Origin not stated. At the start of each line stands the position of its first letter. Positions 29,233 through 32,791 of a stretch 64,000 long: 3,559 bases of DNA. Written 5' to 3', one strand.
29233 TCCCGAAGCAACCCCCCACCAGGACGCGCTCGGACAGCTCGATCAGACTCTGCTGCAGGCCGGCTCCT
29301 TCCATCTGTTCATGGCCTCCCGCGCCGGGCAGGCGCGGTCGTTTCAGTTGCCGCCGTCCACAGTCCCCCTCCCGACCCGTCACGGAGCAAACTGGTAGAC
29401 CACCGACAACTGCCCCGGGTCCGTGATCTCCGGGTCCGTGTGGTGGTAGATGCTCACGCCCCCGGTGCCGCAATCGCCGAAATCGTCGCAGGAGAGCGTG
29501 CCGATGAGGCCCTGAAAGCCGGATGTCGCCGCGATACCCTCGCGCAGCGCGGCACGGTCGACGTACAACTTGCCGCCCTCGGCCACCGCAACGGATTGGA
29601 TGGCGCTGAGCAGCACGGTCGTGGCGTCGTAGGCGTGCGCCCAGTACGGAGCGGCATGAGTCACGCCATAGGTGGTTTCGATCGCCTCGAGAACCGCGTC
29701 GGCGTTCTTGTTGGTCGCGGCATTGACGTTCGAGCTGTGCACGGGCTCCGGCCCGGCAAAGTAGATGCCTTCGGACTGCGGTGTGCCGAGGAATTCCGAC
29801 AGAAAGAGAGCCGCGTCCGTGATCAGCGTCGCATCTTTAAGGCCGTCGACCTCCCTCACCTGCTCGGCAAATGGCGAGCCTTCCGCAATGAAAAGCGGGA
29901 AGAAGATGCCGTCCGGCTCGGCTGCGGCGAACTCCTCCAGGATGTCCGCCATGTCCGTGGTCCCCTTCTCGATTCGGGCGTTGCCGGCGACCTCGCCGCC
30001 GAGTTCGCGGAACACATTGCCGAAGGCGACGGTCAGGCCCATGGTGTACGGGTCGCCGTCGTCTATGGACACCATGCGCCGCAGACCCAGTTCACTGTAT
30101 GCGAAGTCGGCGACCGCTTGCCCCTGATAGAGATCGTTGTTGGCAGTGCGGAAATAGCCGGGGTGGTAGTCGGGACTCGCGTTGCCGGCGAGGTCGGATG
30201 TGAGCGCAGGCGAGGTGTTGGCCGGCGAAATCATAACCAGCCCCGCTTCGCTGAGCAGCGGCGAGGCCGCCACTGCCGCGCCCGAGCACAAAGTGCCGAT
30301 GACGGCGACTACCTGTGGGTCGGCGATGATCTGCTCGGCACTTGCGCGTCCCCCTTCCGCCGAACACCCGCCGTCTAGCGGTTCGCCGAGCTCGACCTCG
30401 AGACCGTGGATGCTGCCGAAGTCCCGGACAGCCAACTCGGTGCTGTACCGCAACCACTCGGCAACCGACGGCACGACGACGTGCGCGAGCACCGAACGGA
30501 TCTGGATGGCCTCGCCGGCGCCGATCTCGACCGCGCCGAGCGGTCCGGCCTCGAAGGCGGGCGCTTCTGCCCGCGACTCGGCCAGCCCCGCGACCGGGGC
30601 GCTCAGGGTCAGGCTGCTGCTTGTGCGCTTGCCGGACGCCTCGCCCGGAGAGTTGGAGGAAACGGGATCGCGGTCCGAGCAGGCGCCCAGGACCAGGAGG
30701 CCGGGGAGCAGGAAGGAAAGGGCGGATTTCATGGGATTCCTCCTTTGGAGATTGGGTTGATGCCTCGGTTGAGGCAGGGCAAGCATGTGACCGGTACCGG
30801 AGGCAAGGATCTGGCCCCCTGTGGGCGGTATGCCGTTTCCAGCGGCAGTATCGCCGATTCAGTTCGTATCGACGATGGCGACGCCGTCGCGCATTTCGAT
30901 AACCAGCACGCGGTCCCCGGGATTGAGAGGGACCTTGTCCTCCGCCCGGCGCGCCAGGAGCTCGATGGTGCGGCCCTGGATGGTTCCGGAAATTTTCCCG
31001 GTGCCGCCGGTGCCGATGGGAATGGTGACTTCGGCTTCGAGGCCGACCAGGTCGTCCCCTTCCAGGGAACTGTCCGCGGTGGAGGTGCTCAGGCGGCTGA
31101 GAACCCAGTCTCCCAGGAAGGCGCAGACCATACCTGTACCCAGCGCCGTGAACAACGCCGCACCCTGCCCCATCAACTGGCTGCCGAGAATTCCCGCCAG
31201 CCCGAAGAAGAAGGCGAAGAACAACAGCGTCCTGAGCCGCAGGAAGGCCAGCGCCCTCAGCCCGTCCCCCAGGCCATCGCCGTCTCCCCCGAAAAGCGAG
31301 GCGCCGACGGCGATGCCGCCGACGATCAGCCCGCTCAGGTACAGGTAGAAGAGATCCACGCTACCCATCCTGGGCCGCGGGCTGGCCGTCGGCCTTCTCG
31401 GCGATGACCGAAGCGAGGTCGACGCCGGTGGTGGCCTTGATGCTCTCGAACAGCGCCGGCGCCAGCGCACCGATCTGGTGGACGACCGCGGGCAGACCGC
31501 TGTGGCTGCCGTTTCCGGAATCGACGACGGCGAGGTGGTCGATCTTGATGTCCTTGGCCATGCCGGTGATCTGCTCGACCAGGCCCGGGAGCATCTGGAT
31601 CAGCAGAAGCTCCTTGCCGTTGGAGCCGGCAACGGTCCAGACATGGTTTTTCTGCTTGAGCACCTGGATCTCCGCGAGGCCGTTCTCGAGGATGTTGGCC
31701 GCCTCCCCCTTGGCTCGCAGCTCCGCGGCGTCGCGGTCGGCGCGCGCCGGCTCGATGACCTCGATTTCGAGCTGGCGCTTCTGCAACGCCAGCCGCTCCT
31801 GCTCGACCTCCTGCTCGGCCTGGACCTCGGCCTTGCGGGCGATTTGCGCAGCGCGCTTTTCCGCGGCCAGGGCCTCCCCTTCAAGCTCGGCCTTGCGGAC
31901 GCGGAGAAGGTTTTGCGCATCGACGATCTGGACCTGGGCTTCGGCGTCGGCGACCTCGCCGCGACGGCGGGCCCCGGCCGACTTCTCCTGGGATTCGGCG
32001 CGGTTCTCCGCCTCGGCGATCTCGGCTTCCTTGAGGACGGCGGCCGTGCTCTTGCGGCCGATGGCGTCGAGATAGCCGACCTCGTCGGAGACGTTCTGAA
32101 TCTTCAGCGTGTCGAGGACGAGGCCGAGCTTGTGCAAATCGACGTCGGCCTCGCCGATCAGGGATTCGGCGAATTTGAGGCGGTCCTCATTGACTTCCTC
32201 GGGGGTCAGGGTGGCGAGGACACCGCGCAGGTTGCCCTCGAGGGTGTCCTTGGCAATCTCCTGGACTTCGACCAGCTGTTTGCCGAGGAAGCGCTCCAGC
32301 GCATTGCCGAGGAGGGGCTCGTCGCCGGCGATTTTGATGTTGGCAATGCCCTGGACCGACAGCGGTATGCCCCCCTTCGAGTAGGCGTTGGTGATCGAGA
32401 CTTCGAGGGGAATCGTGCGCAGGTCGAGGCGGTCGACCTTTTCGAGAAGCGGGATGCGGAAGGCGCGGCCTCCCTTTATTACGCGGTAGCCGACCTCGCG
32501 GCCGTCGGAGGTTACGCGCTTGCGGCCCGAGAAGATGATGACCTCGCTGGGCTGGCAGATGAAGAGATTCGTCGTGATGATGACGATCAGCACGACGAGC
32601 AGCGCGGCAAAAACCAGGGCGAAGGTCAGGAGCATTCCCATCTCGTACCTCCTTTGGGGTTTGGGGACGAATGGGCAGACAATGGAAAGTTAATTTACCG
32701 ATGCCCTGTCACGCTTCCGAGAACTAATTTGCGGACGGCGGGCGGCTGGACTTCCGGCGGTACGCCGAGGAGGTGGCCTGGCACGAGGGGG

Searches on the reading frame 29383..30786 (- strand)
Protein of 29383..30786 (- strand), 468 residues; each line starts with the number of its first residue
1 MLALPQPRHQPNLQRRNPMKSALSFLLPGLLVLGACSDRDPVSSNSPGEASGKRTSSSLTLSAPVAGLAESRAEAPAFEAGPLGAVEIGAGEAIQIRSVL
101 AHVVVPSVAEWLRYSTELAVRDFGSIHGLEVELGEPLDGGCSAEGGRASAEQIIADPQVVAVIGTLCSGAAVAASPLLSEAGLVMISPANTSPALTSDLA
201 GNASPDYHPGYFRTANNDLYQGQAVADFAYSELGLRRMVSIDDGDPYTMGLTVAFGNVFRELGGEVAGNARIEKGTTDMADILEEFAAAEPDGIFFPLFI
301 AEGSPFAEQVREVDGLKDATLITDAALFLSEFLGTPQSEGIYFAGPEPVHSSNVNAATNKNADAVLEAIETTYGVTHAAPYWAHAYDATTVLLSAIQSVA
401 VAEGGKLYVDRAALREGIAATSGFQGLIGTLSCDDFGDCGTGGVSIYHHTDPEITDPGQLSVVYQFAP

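Call 12: search_protein_families(library=pfam, proteins=[window:29383-30786:-], max_evalue=0.00001)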
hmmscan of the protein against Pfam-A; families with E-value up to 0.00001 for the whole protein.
window:29383-30786:- (468 aa): 2 families
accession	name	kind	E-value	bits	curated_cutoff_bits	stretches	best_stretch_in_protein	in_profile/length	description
PF13458.12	Peripla_BP_6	-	1.7e-31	110.6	31.7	1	112-431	21-320/343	Periplasmic binding protein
PF01094.35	ANF_receptor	-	2.4e-13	50.3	25.4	1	128-312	24-199/353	Receptor family ligand binding region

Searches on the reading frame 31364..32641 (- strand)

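Call 12: search_protein_families(library=pfam, proteins=[window:31364-32641:-], max_evalue=0.00001)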
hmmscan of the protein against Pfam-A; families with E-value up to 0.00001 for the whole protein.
window:31364-32641:- (426 aa): 1 family
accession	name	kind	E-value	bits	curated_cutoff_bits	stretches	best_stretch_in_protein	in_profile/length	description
PF01145.31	Band_7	-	9.3e-21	75.1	23.6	1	30-215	4-176/176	SPFH domain / Band 7 family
